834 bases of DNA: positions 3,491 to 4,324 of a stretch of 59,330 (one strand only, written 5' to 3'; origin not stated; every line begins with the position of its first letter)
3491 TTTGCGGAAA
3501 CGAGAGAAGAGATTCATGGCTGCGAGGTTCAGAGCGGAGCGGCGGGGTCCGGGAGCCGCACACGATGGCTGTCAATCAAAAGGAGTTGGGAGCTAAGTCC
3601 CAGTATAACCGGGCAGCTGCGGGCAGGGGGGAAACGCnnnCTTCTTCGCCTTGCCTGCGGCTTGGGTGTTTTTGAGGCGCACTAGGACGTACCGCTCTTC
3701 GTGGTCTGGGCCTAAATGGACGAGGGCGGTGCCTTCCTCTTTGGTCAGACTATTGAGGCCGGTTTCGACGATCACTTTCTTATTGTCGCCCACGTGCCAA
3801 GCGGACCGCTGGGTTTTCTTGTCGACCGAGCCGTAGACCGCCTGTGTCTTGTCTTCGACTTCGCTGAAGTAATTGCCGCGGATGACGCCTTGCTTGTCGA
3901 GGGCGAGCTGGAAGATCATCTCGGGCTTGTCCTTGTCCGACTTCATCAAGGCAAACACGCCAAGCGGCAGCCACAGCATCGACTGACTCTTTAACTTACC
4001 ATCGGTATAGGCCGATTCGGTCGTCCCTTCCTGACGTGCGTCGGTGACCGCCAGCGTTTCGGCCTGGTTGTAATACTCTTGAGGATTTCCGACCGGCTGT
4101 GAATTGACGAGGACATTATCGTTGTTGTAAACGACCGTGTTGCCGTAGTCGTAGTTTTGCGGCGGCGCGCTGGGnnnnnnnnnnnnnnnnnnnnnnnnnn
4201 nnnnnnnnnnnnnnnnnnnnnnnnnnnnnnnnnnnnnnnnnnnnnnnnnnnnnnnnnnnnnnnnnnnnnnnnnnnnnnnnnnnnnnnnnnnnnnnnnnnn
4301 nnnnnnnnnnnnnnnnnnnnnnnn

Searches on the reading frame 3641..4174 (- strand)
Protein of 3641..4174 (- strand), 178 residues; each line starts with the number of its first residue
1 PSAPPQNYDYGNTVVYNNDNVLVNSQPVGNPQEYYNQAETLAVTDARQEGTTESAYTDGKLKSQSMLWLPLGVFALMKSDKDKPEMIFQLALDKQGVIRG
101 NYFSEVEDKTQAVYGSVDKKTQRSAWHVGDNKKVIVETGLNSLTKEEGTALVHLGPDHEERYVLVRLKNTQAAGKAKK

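Call 7: find_homologous_proteins(query=window:3641-4174:-, max_evalue=0.001)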
Query seq(178 aa) (178 aa): 246 proteins with E <= 0.001 among 299 candidates; the best 120 are listed.
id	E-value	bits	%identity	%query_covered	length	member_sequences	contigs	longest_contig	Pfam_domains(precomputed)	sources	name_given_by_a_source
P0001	8.3e-87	308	80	100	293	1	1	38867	-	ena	-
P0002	1.1e-42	164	53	96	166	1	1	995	-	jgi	jgi:hypothetical protein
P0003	2.8e-42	163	51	93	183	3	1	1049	-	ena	-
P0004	8.7e-42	161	50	97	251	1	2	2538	-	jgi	jgi:hypothetical protein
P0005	9.3e-42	161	53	93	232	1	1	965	-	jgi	jgi:hypothetical protein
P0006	2.5e-41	160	48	99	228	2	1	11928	-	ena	-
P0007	5.4e-41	158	47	95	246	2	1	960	-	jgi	jgi:hypothetical protein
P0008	5.5e-41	158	51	97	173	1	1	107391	-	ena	-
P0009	1.3e-40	157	48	98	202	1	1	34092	-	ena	-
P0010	1.7e-40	157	53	96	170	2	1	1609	-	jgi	-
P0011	3.3e-40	156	51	96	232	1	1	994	-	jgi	jgi:hypothetical protein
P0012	3.8e-40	156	50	94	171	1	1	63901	-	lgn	-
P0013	1.2e-39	154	51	93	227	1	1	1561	-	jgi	jgi:hypothetical protein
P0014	1.2e-39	154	52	92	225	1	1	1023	-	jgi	jgi:hypothetical protein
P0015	1.5e-39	154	50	92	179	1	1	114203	-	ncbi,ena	-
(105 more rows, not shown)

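Call 10: find_encoding_contigs(protein=P0001, flank=10000, max_places=3)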
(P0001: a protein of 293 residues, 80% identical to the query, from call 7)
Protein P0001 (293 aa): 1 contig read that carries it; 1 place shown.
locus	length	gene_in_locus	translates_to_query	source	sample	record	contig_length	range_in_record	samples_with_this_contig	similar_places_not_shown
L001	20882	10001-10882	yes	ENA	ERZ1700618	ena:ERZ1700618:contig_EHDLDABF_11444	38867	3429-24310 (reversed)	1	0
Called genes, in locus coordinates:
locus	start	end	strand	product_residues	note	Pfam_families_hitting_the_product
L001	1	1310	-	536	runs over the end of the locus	PF02321:OEP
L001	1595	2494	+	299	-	PF03976:PPK2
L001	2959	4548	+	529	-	PF06863:DUF1254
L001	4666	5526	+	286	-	PF00884:Sulfatase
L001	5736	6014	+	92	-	-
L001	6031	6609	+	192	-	-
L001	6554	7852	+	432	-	-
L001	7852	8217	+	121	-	-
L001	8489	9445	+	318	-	PF13577:SnoaL_4 (weak), PF12680:SnoaL_2, PF13474:SnoaL_3 (weak), PF14534:DUF4440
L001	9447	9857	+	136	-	-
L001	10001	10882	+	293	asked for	-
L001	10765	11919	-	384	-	-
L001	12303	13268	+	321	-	PF00069:Pkinase, PF07714:PK_Tyr_Ser-Thr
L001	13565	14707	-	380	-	PF00384:Molybdopterin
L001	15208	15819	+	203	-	PF00665:rve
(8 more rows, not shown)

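Call 13: find_related_loci(query=A1, collection=genome_contigs, flank=10000)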
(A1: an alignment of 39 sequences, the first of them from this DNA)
Query A1 (178 aa) in genome_contigs; peptide patterns used: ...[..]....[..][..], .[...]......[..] (x = any residue, [..] = any of these).
599 stretches matched a pattern (row limit reached: there are more); 572 encode a relative of the query (tblastn E <= 1e-3); the best 80 are kept; 80 distinct loci.
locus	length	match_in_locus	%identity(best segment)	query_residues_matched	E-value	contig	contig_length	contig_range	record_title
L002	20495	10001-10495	49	2-178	2e-52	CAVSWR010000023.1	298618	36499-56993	MAG: uncultured Planctomycetia bacterium isolate MFD05684.bin.2.95 genome assembly, contig: contig_88933, whole genome s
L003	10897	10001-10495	49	2-178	2e-50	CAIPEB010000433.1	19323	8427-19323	MAG: uncultured Planctomycetaceae bacterium isolate LaPlata-15m-b_bin-253 genome assembly, contig: bin-253:433/789, whol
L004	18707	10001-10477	51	1-172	1e-49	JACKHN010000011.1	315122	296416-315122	MAG: Planctomycetaceae bacterium isolate HK-STAS-PLAN-19 HK-STAS-PLAN-19_11, whole genome shotgun sequence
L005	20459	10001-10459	53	4-168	3e-49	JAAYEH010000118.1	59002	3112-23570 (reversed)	MAG: Rhodopirellula sp. isolate AS06rmzACSIP_8 146645_AS06, whole genome shotgun sequence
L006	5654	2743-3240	50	2-178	6e-49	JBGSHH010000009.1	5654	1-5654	MAG: Pirellulaceae bacterium isolate JTS-AC10 k141_654825, whole genome shotgun sequence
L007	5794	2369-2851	50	1-174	8e-49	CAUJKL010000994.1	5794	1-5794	MAG: Planctomycetota bacterium isolate KLAP164 genome assembly, contig: KLAP164_110981, whole genome shotgun sequence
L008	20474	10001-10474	52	5-174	1e-48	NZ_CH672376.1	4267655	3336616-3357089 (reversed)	Blastopirellula marina DSM 3645 scf_1099463000751, whole genome shotgun sequence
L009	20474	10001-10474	52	4-173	2e-48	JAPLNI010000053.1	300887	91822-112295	MAG: Planctomycetota bacterium isolate LacPavin_0419_WC53_MAG_50_11 LacPavin_0419_WC53_scaffold_35301, whole genome shot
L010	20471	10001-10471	50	5-173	3e-48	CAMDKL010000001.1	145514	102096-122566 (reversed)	MAG: Pirellula staleyi DSM 6068 isolate ZH-13nov19-202 genome assembly, contig: ZH-13nov19-C54, whole genome shotgun seq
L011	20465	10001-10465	51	2-167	3e-48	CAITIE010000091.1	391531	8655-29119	MAG: uncultured Pirellula sp. isolate Loclat_bin-07289 genome assembly, contig: bin-07289:091/158, whole genome shotgun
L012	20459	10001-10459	53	4-168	2e-48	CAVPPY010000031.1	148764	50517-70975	MAG: Pirellulaceae bacterium isolate MFD09779.bin.2.80 genome assembly, contig: contig_40603, whole genome shotgun seque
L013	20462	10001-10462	53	3-168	1e-47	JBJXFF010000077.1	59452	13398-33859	MAG: Pirellulaceae bacterium isolate F1F2.bin.526 k127_2287088, whole genome shotgun sequence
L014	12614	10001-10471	49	4-172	7e-48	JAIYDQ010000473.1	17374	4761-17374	MAG: Planctomycetaceae bacterium isolate H1_MAG_00040 pond_H1_MAG_00040_000000000313, whole genome shotgun sequence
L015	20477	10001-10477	51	2-172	7e-48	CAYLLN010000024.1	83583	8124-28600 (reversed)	MAG TPA_asm: uncultured Pirellulaceae bacterium isolate SRP287051_co1_70 genome assembly, contig: NODE_618_length_83583_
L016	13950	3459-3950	49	2-177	4e-48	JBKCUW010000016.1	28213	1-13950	MAG: Pirellula sp. isolate samp_2047_semibin_217 samp_2047_404037, whole genome shotgun sequence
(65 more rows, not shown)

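Call 18: predict_structure(alignment_id=A1)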
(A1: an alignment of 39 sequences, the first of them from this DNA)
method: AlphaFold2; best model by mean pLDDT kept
length: 178 residues; sequences in the alignment: 39
mean_pLDDT: 79.4   pTM: 0.73
mean pLDDT of the five models: 79.4, 78.6, 78.3, 77.1, 69.3
residues with pLDDT >= 90: 69; 70-90: 64; 50-70: 35; < 50: 10
segments of 3 or more residues with pLDDT < 50: 1-6
pLDDT, mean of each block of 10 residues (from residue 1): 48 69 77 80 64 57 69 92 88 90 90 91 92 93 92 90 90 54
secondary structure, 60 per line:
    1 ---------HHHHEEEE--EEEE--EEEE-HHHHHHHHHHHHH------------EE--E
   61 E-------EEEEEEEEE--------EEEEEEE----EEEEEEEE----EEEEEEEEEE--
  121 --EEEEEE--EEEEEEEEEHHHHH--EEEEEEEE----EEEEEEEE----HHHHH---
elements in order: H10-13 E14-17 E20-23 E26-29 H31-43 E69-77 E86-92 E97-104 E109-118 E123-128 E131-139 H140-144 E147-154 E159-166 H171-175

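Call 21: fold_search(model_id=the predicted structure, library=pdb)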
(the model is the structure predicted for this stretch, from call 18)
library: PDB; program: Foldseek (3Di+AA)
matches with E <= 10: 640; with E <= 0.001: 0
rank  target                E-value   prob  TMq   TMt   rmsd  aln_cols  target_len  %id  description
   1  4ory_G                2.9e-02  0.92  0.34  0.36   6.4       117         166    8  Three-dimensional structure of the C65A-K59A double mutant of Human lipocalin-type Prostaglandin D Synthase holo, seco (released 2014-08-06)
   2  9c89                  3.8e-02  0.47  0.23  0.24  14.6       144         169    7  Crystal structure of outer membrane lipoprotein carrier protein (LolA) from Ehrlichia chaffeensis (released 2024-06-19)
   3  3ew1_B                4.0e-02  0.91  0.31  0.40  11.6       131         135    8  Crystal structure of rhizavidin (released 2008-12-23)
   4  4orw_A                4.0e-02  0.84  0.32  0.35   6.5       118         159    9  Three-dimensional structure of the C65A-K59A double mutant of Human lipocalin-type Prostaglandin D Synthase apo-form (released 2014-08-06)
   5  6zyt_BBB              4.2e-02  0.97  0.34  0.49   5.2       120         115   12  Monomeric streptavidin with a conjugated biotinylated pyrrolidine (released 2021-08-18)
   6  4n7c                  4.2e-02  0.96  0.37  0.38   5.7       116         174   10  Structural re-examination of native Bla g 4 (released 2014-05-21)
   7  6fry                  5.6e-02  0.94  0.33  0.44   5.9       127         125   12  Photo-Driven Hydrogen Evolution by an Artificial Hydrogenase Utilizing the Biotin-Streptavidin Technology (released 2019-03-13)
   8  4ors_B                5.6e-02  0.80  0.32  0.34   6.8       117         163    8  Three-dimensional structure of the C65A mutant of Human lipocalin-type Prostaglandin D Synthase apo-form (released 2014-08-06)
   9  7b28_F                5.9e-02  0.99  0.41  0.47   4.5       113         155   12  Complement inhibitor CirpA3 from Rhipicephalus pulchellus (released 2021-12-08)
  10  4u46_A                5.9e-02  0.97  0.37  0.53   5.9       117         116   14  Crystal structure of an avidin mutant (released 2015-08-05)
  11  5wba                  5.9e-02  0.96  0.34  0.45   5.6       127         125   12  Peroxide Activation Regulated by Hydrogen Bonds within Artificial Cu Proteins - WT (released 2017-11-22)
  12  5o1r_A                5.9e-02  0.95  0.32  0.46   6.1       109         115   14  human Fab 5H2 bound to NHBA-C3 from Neisseria meningitidis serogroup B (released 2018-05-30)
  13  7q2o_AAA              5.9e-02  0.90  0.34  0.38   5.8       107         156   12  Beta-lactoglobulin mutant FAW (I56F/L39A/M107W) in complex with desipramine (FAW-DSM#1) (released 2022-05-11)
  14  6rrq_B                6.3e-02  0.98  0.38  0.17   4.9       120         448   11  Crystal structure of tyrosinase PvdP from Pseudomonas aeruginosa bound to copper (released 2020-04-15)
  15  3o2y_A                6.3e-02  0.80  0.33  0.36   6.4       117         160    9  Structure-function analysis of human L-Prostaglandin D Synthase bound with fatty acid (released 2010-09-22)
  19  2lfu_MODEL_1_A        7.8e-02  0.90  0.34  0.37   5.5       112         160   14  The structure of a N. meningitides protein targeted for vaccine development (released 2011-10-19)
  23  5o1r_B                8.3e-02  0.90  0.32  0.45   6.4       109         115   14  human Fab 5H2 bound to NHBA-C3 from Neisseria meningitidis serogroup B (released 2018-05-30)
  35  6cuj_B                1.1e-01  0.85  0.31  0.37   6.8       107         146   14  Crystal structure of the C-terminal domain of neisserial heparin binding antigen (NHBA) (released 2018-09-26)
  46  6cuj_A                1.3e-01  0.75  0.30  0.34   6.7       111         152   14  Crystal structure of the C-terminal domain of neisserial heparin binding antigen (NHBA) (released 2018-09-26)
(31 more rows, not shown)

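Call 22: search_solved_structures(query=A1, max_evalue=10)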
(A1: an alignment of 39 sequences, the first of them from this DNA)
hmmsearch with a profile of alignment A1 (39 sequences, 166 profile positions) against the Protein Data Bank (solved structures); distinct sequences matched with E-value up to 10: 0.

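Call 55: search_protein_representatives(alignment_id=A1)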
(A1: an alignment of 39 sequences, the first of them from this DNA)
Query: 39 sequences, 166 profile positions. Proteins with E-value up to 0.001 (for the whole library): 2408; up to 1e-10: 1925; up to 1e-30: 900. The best 150 are listed.
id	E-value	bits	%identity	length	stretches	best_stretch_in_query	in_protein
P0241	1.4e-78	278.7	-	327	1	4-164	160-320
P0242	4.0e-78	277.2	-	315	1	3-162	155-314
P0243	3.1e-76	271.1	-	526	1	4-164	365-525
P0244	9.6e-76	269.5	-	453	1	6-162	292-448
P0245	2.8e-75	268.0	-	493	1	4-164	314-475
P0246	1.6e-74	265.5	-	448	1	4-163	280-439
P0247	5.3e-74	263.8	-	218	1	5-164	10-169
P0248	1.0e-73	262.9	-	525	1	3-164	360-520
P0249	2.3e-73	261.7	-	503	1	4-160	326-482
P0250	3.1e-73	261.3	-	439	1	4-164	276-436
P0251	6.8e-73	260.2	-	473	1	6-164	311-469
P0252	7.9e-73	260.0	-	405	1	5-164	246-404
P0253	1.2e-72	259.4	-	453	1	5-162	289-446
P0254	1.6e-72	259.0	-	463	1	4-163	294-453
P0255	1.8e-72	258.8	-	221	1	4-163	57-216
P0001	3.3e-65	235.2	-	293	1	4-163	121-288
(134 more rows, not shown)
